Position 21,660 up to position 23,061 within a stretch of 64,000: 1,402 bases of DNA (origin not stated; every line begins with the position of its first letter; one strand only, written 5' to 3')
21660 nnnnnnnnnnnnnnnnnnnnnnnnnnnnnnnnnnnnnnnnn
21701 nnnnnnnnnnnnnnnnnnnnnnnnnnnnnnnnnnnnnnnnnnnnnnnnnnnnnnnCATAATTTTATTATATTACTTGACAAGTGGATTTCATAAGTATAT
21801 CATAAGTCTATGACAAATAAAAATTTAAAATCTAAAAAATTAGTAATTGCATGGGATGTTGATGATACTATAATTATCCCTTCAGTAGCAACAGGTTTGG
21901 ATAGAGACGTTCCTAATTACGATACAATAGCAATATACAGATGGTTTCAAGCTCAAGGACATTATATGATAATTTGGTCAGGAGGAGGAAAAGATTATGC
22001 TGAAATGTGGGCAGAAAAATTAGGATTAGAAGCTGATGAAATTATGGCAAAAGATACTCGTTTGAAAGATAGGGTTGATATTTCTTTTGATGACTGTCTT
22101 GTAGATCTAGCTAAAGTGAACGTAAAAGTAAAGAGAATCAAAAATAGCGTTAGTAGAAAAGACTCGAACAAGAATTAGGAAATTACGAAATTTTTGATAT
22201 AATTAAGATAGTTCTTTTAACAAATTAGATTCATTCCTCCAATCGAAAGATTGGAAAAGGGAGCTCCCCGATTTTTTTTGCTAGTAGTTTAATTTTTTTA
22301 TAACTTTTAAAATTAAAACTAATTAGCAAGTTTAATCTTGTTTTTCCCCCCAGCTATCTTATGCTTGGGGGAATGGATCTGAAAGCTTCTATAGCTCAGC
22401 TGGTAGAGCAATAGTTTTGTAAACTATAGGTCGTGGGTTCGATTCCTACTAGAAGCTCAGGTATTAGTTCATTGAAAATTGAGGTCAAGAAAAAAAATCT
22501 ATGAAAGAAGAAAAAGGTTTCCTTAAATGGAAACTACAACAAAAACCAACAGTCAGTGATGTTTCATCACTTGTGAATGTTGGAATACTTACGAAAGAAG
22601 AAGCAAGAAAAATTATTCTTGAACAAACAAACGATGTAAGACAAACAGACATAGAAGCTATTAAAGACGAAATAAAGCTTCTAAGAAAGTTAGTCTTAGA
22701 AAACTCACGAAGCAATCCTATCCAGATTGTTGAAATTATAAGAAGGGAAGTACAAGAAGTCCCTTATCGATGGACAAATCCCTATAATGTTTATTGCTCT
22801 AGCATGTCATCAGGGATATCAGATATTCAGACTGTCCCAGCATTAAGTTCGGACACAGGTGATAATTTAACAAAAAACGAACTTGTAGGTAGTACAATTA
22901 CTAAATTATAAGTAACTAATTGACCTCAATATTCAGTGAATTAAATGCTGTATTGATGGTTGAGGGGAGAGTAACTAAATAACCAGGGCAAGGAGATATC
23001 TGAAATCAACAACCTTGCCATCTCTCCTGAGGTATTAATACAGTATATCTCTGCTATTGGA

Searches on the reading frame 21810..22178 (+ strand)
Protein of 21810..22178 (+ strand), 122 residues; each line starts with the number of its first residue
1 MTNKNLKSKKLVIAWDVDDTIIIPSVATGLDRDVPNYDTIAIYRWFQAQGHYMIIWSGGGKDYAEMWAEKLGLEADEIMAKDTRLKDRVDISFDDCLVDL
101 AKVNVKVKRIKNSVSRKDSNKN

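Call 12: search_protein_families(library=pfam, proteins=[window:21810-22178:+], max_evalue=0.1)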
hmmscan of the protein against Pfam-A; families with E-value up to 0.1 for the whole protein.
window:21810-22178:+ (122 aa): 1 family
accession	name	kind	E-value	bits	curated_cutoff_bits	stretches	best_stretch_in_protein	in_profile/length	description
PF12710.13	HAD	-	0.00015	22.7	27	1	39-89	90-143/189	haloacid dehalogenase-like hydrolase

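Call 13: search_protein_families(library=phrogs, proteins=[window:21810-22178:+], max_evalue=0.1)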
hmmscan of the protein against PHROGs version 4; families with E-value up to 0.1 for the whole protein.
window:21810-22178:+ (122 aa): 3 families
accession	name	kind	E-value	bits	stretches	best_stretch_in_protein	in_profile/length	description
phrog_1238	-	moron, auxiliary metabolic gene and host takeover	0.0014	19.3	1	5-62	17-72/155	phosphoheptose isomerase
phrog_415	-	other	0.0031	18.2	1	5-79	16-112/218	polynucleotide kinase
phrog_6701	-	unknown function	0.014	16.1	1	74-115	54-95/169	-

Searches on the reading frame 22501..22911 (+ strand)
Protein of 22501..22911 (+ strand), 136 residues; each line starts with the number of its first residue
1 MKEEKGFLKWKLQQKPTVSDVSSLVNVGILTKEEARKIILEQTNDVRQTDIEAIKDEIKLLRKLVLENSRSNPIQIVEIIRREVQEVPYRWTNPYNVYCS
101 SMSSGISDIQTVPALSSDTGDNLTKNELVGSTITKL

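Call 12: search_protein_families(library=pfam, proteins=[window:22501-22911:+], max_evalue=0.1)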
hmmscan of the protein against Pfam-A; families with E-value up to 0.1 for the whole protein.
window:22501-22911:+ (136 aa): 0 families

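Call 13: search_protein_families(library=phrogs, proteins=[window:22501-22911:+], max_evalue=0.1)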
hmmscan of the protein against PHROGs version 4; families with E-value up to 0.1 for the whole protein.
window:22501-22911:+ (136 aa): 0 families

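Call 71: find_homologous_proteins(query=window:22501-22908:+, max_evalue=0.001)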
Query window:22501-22908:+ (136 aa): 7 proteins with E <= 0.001 among 22 candidates.
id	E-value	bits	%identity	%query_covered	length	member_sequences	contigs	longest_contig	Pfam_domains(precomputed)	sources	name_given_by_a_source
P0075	6.4e-80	283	100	100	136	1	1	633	-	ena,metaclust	metaclust:\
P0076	6.0e-48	180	74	86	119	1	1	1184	-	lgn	-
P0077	4.6e-47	177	67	99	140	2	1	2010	-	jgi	-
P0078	8.7e-22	96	54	85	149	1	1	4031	-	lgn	-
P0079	4.7e-20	90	47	85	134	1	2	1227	-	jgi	jgi:hypothetical protein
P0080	1.2e-19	89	50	76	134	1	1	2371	-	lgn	-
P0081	3.6e-19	87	51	74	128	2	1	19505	-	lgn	-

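Call 73: find_encoding_contigs(protein=P0081, flank=6000, max_places=1)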
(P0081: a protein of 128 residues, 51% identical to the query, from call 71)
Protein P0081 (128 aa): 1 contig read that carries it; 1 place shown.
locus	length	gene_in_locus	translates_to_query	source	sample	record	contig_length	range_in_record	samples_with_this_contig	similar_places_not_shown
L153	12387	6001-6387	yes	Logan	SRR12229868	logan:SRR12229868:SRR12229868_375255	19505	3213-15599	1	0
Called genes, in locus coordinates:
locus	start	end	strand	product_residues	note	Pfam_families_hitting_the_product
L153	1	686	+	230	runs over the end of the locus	-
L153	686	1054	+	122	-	-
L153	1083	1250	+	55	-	-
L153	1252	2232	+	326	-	PF08291:Peptidase_M15_3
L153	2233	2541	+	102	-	-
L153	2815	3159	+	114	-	-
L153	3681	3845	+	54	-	-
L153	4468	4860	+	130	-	PF09643:YopX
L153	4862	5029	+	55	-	-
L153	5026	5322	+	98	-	-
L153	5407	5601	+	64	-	-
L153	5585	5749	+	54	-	-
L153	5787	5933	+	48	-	-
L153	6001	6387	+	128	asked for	-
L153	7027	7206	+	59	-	-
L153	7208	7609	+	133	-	-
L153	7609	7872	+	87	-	-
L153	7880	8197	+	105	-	-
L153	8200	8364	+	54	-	-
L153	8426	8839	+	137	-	-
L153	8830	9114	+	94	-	PF24729:Acb2_Tad1_hairpin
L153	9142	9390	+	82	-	-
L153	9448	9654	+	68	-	-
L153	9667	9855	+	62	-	-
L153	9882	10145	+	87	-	-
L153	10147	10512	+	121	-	-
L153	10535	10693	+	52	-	-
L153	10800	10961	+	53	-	-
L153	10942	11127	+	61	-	-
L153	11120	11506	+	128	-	-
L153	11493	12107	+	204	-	PF09588:YqaJ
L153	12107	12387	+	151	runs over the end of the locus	-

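Call 74: find_encoding_contigs(protein=P0078, flank=4000, max_places=1)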
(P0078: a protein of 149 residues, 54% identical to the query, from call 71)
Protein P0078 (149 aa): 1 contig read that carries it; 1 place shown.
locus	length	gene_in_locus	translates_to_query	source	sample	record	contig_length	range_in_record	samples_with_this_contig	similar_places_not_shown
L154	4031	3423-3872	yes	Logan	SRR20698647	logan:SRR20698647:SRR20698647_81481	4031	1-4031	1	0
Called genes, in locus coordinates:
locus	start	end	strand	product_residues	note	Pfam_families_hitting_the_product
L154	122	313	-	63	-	-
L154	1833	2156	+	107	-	-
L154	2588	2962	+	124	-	-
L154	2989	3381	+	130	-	-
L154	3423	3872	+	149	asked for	-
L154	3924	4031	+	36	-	?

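Call 75: find_encoding_contigs(protein=P0077, flank=3000, max_places=1)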
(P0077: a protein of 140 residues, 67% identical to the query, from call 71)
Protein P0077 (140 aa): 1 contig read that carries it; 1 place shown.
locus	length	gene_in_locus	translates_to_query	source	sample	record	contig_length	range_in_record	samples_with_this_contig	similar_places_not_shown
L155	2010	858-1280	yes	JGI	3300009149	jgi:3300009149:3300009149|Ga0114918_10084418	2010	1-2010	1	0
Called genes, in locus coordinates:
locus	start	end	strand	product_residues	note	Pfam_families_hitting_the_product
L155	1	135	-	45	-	?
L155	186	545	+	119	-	-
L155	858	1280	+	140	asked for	-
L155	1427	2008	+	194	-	?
